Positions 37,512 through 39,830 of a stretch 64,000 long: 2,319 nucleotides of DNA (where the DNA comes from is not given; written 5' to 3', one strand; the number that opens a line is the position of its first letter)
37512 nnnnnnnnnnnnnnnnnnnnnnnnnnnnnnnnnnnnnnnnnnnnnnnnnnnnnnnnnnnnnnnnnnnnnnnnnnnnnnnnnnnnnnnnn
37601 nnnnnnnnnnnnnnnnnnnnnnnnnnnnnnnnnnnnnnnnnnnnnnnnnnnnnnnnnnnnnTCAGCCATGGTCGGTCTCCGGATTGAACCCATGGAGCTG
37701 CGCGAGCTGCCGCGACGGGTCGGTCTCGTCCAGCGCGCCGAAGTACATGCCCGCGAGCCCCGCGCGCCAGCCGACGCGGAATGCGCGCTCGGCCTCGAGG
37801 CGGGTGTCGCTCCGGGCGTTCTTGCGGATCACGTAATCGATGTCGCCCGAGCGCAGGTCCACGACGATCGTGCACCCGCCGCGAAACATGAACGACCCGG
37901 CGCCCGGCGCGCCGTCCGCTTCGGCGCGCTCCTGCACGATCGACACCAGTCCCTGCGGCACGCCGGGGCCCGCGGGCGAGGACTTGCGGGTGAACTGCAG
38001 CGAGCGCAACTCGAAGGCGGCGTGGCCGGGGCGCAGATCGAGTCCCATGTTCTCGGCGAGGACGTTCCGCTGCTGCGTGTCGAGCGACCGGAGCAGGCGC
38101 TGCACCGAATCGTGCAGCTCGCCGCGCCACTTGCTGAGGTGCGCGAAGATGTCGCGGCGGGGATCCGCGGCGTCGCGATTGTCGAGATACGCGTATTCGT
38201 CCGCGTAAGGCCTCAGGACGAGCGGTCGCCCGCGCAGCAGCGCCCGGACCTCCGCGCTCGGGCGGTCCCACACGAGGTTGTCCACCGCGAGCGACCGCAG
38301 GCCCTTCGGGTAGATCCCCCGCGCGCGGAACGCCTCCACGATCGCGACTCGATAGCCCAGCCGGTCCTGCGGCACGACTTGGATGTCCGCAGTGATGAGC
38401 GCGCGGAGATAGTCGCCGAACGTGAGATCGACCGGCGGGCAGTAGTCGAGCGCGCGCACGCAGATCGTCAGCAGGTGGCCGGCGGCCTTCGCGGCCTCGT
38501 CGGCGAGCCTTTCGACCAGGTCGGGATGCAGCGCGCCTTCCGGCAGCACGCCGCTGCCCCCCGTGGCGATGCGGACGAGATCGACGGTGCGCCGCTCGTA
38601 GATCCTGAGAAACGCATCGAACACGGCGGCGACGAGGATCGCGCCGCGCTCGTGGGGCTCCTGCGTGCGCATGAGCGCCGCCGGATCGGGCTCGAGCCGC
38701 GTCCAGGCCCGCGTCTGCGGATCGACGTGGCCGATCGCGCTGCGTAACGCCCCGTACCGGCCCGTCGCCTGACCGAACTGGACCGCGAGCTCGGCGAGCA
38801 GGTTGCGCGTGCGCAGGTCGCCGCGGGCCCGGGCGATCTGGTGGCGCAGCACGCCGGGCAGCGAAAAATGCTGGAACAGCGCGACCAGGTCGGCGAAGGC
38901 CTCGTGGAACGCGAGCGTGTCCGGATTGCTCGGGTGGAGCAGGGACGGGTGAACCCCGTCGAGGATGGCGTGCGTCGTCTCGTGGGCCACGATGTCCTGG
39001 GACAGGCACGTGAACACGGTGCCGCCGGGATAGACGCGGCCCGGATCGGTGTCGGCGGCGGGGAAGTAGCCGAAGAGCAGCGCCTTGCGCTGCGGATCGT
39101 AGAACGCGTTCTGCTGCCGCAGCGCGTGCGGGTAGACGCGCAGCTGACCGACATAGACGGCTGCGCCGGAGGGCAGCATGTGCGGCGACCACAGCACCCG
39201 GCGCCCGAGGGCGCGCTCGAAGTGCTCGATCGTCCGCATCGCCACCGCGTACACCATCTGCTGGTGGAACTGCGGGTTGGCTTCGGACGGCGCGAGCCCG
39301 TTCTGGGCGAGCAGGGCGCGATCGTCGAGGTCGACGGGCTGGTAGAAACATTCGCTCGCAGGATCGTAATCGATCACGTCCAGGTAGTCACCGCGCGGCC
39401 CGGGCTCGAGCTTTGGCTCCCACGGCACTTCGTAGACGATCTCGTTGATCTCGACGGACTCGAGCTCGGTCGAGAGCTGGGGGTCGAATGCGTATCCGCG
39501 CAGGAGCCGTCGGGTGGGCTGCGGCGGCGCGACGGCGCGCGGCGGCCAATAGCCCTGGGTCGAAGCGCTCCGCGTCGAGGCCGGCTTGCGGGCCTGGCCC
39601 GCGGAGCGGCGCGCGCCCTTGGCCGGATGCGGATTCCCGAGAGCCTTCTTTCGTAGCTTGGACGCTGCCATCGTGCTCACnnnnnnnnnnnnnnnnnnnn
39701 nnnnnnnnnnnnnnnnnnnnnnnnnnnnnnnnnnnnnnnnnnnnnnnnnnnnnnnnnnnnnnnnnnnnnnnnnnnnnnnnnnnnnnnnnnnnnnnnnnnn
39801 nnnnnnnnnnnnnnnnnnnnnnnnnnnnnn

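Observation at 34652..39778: Run of three signal-peptide-less metal hydrolases (thermolysin-like, MBL-fold, M6/InhA-like) directly downstream of the STAND gene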

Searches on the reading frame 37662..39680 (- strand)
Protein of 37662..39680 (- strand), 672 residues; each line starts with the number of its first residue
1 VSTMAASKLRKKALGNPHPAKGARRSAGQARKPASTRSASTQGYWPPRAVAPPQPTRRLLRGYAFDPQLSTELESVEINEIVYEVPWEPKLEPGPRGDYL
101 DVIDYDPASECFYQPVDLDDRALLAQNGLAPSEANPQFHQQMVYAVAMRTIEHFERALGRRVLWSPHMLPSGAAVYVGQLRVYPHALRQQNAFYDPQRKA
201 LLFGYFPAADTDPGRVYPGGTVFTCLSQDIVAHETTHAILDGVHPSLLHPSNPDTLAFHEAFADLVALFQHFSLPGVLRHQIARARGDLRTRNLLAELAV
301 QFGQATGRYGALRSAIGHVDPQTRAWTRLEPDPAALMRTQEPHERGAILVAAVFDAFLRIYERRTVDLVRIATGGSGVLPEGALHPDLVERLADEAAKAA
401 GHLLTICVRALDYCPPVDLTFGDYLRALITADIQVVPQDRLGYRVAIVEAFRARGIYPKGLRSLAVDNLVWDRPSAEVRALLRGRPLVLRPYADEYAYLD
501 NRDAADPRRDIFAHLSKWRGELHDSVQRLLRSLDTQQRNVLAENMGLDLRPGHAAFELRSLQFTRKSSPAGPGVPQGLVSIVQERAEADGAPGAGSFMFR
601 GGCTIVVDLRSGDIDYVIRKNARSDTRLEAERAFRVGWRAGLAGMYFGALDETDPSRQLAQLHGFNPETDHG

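Call 5: search_protein_families(library=pfam, proteins=[window:37662-39680:-], max_evalue=0.01)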
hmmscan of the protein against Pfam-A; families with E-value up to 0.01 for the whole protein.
window:37662-39680:- (672 aa): 1 family
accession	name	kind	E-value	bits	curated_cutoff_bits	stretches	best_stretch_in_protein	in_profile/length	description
PF19956.5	EAD2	-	0.0068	17.1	23.8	1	274-330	23-77/81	Effector-associated domain 2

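Call 6: search_protein_families(library=ncbifam, proteins=[window:37662-39680:-], max_evalue=0.01)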
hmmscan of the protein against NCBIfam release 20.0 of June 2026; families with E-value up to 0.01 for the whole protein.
window:37662-39680:- (672 aa): 0 families

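Call 7: search_protein_families(library=padloc, proteins=[window:37662-39680:-], max_evalue=0.01)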
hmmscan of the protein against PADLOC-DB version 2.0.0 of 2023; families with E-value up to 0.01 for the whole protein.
window:37662-39680:- (672 aa): 0 families

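Call 8: find_homologous_proteins(query=window:37662-39680:-, max_evalue=0.001)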
Query window:37662-39680:- (672 aa): 8000 proteins with E <= 0.001 among 8000 candidates; the best 120 are listed.
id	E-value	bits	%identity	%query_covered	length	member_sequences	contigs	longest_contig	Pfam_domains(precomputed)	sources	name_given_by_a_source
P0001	0.0e+0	1351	90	100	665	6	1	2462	-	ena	-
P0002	0.0e+0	1342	90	100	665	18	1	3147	-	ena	-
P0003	0.0e+0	1320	91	94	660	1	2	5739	-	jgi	jgi:hypothetical protein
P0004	0.0e+0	1313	88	100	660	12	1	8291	-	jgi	jgi:hypothetical protein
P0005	0.0e+0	1309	88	100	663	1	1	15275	-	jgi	jgi:hypothetical protein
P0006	0.0e+0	1215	85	95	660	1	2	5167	-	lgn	-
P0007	0.0e+0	1084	52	92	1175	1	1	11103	-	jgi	jgi:hypothetical protein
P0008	0.0e+0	1072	48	91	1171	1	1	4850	-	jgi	jgi:hypothetical protein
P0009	0.0e+0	1071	52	92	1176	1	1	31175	-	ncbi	ncbi:MAG: hypothetical protein ACR2ML_05740 [Solirubrobacteraceae bacterium]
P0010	0.0e+0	1066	49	89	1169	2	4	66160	-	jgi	jgi:hypothetical protein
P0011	0.0e+0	1066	50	92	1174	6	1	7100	-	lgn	-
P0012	0.0e+0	1060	50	91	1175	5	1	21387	-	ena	-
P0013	0.0e+0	1060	75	93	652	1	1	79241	-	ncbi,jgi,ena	-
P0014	0.0e+0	1058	75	93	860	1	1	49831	-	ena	-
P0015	0.0e+0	1058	50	91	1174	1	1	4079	-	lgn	-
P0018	0.0e+0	1054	47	96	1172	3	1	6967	PF01447.25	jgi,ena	-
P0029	0.0e+0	1027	49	92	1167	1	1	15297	PF01447.25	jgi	jgi:hypothetical protein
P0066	5.4e-278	942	53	89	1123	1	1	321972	PF01447.25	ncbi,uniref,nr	ncbi:hypothetical protein HH310_09640 [Actinoplanes sp. TBRC 11911]|uniref:hypothetical protein n=1 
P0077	2.3e-247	841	59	70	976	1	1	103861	-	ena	-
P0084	1.7e-232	792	57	93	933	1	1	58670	PF00082.28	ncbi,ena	-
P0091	2.2e-220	752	55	92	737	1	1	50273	-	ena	-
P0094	6.4e-217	740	-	-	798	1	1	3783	PF01447.25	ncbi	ncbi:MAG: hypothetical protein ABW022_01935, partial [Actinoplanes sp.]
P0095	2.7e-215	735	55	91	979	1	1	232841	PF00082.28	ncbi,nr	ncbi:MAG: S8 family serine peptidase [Rhodospirillales bacterium]|nr:S8 family serine peptidase [Rho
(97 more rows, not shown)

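Call 10: search_protein_families(library=pfam, proteins=[P0009, P0066, P0018, P0084, P0095, P0014, P0077, P0091], max_evalue=0.01)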
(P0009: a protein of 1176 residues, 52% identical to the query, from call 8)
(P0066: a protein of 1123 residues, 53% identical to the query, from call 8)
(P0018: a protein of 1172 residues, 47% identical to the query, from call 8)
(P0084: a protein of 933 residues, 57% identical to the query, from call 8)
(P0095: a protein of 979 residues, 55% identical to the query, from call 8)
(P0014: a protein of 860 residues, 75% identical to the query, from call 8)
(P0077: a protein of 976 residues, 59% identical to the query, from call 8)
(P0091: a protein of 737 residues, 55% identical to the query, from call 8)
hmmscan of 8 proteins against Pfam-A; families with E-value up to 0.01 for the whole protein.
P0009 (1176 aa): 0 families

P0066 (1123 aa): 1 family
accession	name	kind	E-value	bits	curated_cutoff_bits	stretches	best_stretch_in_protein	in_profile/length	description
PF01447.24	Peptidase_M4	-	1.1e-05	26.3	22.4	0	135-186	99-143/145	Thermolysin metallopeptidase, catalytic domain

P0018 (1172 aa): 2 families
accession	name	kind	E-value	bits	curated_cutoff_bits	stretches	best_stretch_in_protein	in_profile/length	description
PF01447.24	Peptidase_M4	-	2.5e-06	28.4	22.4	0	98-182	73-144/145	Thermolysin metallopeptidase, catalytic domain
PF01431.27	Peptidase_M13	-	0.0021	18.2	24.5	0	709-756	1-50/205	Peptidase family M13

P0084 (933 aa): 1 family
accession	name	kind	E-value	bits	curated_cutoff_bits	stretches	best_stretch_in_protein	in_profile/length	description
PF00082.27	Peptidase_S8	-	5.3e-13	49.4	21.8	1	17-189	110-288/288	Subtilase family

P0095 (979 aa): 1 family
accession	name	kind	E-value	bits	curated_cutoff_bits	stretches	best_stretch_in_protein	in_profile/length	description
PF00082.27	Peptidase_S8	-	7.7e-15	55.4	21.8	1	2-213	76-286/288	Subtilase family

P0014 (860 aa): 1 family
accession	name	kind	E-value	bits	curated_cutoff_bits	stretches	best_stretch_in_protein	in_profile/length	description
PF00082.27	Peptidase_S8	-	0.00021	21.2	21.8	1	54-104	237-280/288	Subtilase family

P0077 (976 aa): 0 families

P0091 (737 aa): 0 families

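Call 11: search_solved_structures(query=window:37662-39680:-, max_evalue=10, show_alignments=2)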
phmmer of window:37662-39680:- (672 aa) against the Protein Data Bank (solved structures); distinct sequences matched with E-value up to 10: 2.
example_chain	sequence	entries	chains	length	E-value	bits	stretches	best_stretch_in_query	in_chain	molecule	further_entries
7yca_6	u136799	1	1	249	0.14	13.6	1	20-74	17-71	Lhca6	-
7dz7_2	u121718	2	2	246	1.2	10.5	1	23-68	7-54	Chlorophyll a-b binding protein, chloroplastic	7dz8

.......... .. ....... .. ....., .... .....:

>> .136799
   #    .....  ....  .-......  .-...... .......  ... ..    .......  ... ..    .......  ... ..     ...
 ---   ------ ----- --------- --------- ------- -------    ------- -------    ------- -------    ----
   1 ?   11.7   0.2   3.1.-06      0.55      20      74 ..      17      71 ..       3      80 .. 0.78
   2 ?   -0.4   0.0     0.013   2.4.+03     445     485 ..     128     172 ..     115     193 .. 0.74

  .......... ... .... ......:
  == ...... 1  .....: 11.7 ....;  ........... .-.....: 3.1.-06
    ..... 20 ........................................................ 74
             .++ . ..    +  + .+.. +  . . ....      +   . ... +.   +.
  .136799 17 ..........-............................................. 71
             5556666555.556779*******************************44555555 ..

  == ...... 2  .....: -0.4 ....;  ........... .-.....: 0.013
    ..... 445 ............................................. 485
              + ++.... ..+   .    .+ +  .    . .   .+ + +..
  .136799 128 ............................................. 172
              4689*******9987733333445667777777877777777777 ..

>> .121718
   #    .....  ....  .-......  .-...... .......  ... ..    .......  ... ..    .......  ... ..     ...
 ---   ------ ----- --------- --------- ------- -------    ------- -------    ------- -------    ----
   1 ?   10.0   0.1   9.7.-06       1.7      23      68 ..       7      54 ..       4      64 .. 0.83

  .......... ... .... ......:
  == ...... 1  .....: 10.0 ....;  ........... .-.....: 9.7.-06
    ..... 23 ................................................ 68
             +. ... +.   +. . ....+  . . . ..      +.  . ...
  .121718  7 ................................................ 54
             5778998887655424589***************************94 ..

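Call 14: find_related_loci(query=window:37662-39680:-, collection=genome_contigs, flank=10000)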
Query window:37662-39680:- (672 aa) in genome_contigs; peptide patterns used: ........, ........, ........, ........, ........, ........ (x = any residue, [..] = any of these).
600 stretches matched a pattern (row limit reached: there are more); 571 encode a relative of the query (tblastn E <= 1e-3); the best 80 are kept; 80 distinct loci.
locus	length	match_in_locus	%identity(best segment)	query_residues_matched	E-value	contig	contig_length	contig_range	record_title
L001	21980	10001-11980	93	1-672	0e+0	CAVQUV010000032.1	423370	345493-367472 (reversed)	MAG: uncultured beta proteobacterium isolate MFD10007.bin.1.21 genome assembly, contig: contig_9073, whole genome shotgu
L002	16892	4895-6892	71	1-672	0e+0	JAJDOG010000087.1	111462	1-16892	MAG: Betaproteobacteria bacterium isolate MASabin.6 k141_1729476, whole genome shotgun sequence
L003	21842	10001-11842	57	48-664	0e+0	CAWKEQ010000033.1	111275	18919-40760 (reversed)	MAG: uncultured delta proteobacterium isolate MFD02416.bin.2.120 genome assembly, contig: contig_6986, whole genome shot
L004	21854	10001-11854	56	48-664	0e+0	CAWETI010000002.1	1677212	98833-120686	MAG: uncultured delta proteobacterium isolate MFD01476.bin.2.41 genome assembly, contig: contig_14930, whole genome shot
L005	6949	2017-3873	56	48-672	0e+0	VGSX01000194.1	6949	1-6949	MAG: Deltaproteobacteria bacterium isolate K_DeepCast_300m_m2_247 K_DeepCast_300m_m2_247_Ga0194111_10018823, whole genom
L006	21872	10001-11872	55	48-663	0e+0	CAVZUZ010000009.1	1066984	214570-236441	MAG: Thermoanaerobaculaceae bacterium isolate MFD06742.bin.2.42 genome assembly, contig: contig_19795, whole genome shot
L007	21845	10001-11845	54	48-649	0e+0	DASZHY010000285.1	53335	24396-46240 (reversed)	MAG TPA_asm: Thermoanaerobaculia bacterium isolate SMAG_U6588 k141_7016373, whole genome shotgun sequence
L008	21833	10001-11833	52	54-663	0e+0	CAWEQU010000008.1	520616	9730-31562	MAG: uncultured Chloroflexia bacterium isolate MFD09212.bin.3.261 genome assembly, contig: contig_3051, whole genome sho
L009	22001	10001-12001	52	30-667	0e+0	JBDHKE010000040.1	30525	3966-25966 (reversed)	MAG: Gemmatimonadota bacterium isolate BHB10-38_Bin_161 BHB10-38_Bin_161_scaffold_5908, whole genome shotgun sequence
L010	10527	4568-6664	47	53-663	0e+0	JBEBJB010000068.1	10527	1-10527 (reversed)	MAG: Pyrinomonadaceae bacterium isolate SF1_8 NODE_3621_length_10527_cov_6.680667, whole genome shotgun sequence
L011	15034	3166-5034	52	54-664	0e+0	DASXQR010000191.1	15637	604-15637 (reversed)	MAG TPA_asm: Acidobacteriota bacterium isolate SMAG_U4618 k141_1804073, whole genome shotgun sequence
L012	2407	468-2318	53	49-649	0e+0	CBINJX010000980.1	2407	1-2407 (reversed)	MAG TPA_asm: uncultured Verrucomicrobiales bacterium isolate SRR16817047_binner12_Refined_46 genome assembly, contig: ER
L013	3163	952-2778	54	55-663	0e+0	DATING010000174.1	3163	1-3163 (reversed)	MAG TPA_asm: Longimicrobium sp. isolate SMAG_U15790 k141_1659598, whole genome shotgun sequence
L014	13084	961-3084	48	47-667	0e+0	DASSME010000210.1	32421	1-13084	MAG TPA_asm: Longimicrobium sp. isolate SMAG_U1190 k141_615366, whole genome shotgun sequence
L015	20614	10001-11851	51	49-652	0e+0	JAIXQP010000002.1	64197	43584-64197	MAG: Acidobacteriales bacterium isolate C4_MAG_00032 pond_C4_MAG_00032_000000000053, whole genome shotgun sequence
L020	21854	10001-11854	49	51-652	0e+0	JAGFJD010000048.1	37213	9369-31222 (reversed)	MAG: Phaeodactylibacter sp. isolate mag.14 k127_732480, whole genome shotgun sequence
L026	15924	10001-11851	52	47-663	0e+0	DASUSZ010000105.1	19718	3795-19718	MAG TPA_asm: Vicinamibacterales bacterium isolate SMAG_U1749 k141_682640, whole genome shotgun sequence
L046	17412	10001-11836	51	53-648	0e+0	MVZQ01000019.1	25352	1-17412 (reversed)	MAG: Euryarchaeota archaeon ADurb.BinA087 BWY93_contig000019, whole genome shotgun sequence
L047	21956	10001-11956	48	17-663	0e+0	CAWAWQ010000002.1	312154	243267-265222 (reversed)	MAG: uncultured Acidobacteriaceae bacterium isolate MFD05502.bin.1.151 genome assembly, contig: contig_30406, whole geno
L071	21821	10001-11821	51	49-664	2e-178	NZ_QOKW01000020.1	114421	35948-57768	Roseomonas genomospecies 6 strain ATCC 49961 NODE_20_length_114421_cov_52.906408, whole genome shotgun sequence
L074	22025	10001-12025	48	34-663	1e-177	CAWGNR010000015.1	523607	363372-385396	MAG: uncultured Chloroflexia bacterium isolate MFD05684.bin.1.47 genome assembly, contig: contig_33848, whole genome sho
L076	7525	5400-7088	52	54-620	2e-178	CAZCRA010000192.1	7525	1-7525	MAG TPA_asm: uncultured Verrucomicrobiales bacterium isolate SRP141376_co5_28 genome assembly, contig: NODE_23467_length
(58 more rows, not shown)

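Call 26: search_protein_families(library=pfam, proteins=[L071:7042-8214:+, L007:13452-14885:+, L003:8267-10000:+, L047:8414-10000:+, L026:8147-10000:+, L020:12066-14753:+, L046:7735-9363:+, L074:12100-14151:+, L076:3261-5399:+, L071:8285-10000:+], max_evalue=0.001)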
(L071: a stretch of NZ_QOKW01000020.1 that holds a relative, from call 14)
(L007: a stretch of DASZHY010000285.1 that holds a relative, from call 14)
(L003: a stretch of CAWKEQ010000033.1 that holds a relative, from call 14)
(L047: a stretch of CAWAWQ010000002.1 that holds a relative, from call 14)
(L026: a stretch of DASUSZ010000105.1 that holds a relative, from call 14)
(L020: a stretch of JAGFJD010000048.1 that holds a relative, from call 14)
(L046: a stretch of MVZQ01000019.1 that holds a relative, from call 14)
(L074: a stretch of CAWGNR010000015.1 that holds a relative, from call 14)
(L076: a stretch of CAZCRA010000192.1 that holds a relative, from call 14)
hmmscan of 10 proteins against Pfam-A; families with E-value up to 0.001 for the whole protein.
L071:7042-8214:+ (390 aa): 1 family
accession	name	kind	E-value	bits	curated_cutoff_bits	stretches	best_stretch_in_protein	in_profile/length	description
PF01734.28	Patatin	-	8.5e-18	65.7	27.7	1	34-251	1-190/191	Patatin-like phospholipase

L007:13452-14885:+ (477 aa): 1 family
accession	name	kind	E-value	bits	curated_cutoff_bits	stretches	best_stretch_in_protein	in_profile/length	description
PF09994.14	T6SS_Tle1-like_cat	-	1.6e-67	228.3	27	1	32-349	1-287/287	T6SS, Phospholipase effector Tle1-like, catalytic domain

L003:8267-10000:+ (578 aa): 1 family
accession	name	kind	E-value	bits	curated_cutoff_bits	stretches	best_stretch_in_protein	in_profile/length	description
PF00082.27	Peptidase_S8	-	1.4e-21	77.5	21.8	1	161-453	4-288/288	Subtilase family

L047:8414-10000:+ (529 aa): 1 family
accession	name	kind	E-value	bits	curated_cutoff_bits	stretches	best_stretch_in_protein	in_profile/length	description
PF00082.27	Peptidase_S8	-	3.9e-23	82.6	21.8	1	155-435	4-287/288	Subtilase family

L026:8147-10000:+ (618 aa): 1 family
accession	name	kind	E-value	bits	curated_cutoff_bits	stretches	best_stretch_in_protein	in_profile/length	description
PF00082.27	Peptidase_S8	-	1.3e-28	100.6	21.8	1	169-467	3-288/288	Subtilase family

L020:12066-14753:+ (895 aa): 1 family
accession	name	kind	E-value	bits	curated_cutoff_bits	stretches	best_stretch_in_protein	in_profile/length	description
PF12706.13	Lactamase_B_2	-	0.00091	19.3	27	0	38-95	4-52/200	Beta-lactamase superfamily domain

L046:7735-9363:+ (542 aa): 3 families
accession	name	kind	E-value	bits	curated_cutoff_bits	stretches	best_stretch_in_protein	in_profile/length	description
PF00656.27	Peptidase_C14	-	1.9e-08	34.7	21.4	1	459-542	2-83/233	Caspase domain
PF05547.17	Peptidase_M6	-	6.1e-08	32.7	22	1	106-269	47-247/294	Immune inhibitor A peptidase M6, catalytic domain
PF02031.22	Peptidase_M7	-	0.00087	19.8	25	0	247-276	78-107/133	Streptomyces extracellular neutral proteinase (M7) family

L074:12100-14151:+ (683 aa): 1 family
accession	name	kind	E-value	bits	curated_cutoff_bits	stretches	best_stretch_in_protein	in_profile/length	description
PF00753.33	Lactamase_B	-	2.1e-05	25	22.7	1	17-82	4-60/196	Metallo-beta-lactamase superfamily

L076:3261-5399:+ (713 aa): 1 family
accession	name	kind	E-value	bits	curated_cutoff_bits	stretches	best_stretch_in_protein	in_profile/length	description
PF00082.27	Peptidase_S8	-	2.6e-28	99.6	21.8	1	257-547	1-280/288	Subtilase family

L071:8285-10000:+ (572 aa): 1 family
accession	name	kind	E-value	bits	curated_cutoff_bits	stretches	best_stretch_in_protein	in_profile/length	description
PF00082.27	Peptidase_S8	-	4.7e-16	59.4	21.8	1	164-322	4-175/288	Subtilase family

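Call 28: predict_structure(alignment_id=A1)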
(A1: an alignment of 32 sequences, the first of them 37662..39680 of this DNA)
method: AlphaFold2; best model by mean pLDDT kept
length: 672 residues; sequences in the alignment: 32
mean_pLDDT: 75.2   pTM: 0.81
mean pLDDT of the five models: 75.2, 75.0, 74.3, 73.9, 66.5
residues with pLDDT >= 90: 227; 70-90: 227; 50-70: 100; < 50: 118
segments of 3 or more residues with pLDDT < 50: 1-45, 73-76, 187-224, 306-309, 645-647, 655-672
pLDDT, mean of each block of 10 residues (from residue 1): 33 34 34 37 49 84 67 54 89 89 73 88 91 82 92 93 77 78 58 37 38 38 59 85 81 87 90 79 60 62 54 66 73 88 85 92 83 57 73 90 95 93 96 88 93 90 84 90 87 90 83 94 93 92 91 85 76 83 88 79 94 93 92 78 50 48 39 34
secondary structure, 60 per line:
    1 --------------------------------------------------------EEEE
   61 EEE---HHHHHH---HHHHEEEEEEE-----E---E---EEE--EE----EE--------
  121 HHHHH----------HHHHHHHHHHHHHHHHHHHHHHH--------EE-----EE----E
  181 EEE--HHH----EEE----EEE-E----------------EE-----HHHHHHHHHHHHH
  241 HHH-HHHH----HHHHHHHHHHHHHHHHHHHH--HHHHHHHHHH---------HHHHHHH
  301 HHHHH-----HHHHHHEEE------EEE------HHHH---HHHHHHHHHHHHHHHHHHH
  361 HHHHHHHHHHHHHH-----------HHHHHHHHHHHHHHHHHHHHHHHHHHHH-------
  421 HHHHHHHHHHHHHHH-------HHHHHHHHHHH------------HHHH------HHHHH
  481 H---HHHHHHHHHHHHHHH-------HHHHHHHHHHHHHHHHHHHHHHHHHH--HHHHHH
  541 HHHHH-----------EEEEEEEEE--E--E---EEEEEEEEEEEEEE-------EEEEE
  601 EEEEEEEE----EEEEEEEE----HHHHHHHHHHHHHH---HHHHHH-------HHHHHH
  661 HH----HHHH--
elements in order (helices of 4 or more, strands of 3 or more residues): E57-63 H67-72 H76-79 E80-86 E100-102 H121-125 H136-158 E180-183 E193-195 E200-202 H228-243 H245-248 H253-272 H275-284 H294-305 H311-316 E317-319 E326-328 H335-338 H342-374 H386-413 H421-435 H443-453 H466-469 H476-481 H485-499 H507-532 H535-545 E557-565 E575-588 E596-608 E613-620 H625-638 H642-647 H655-662 H667-670
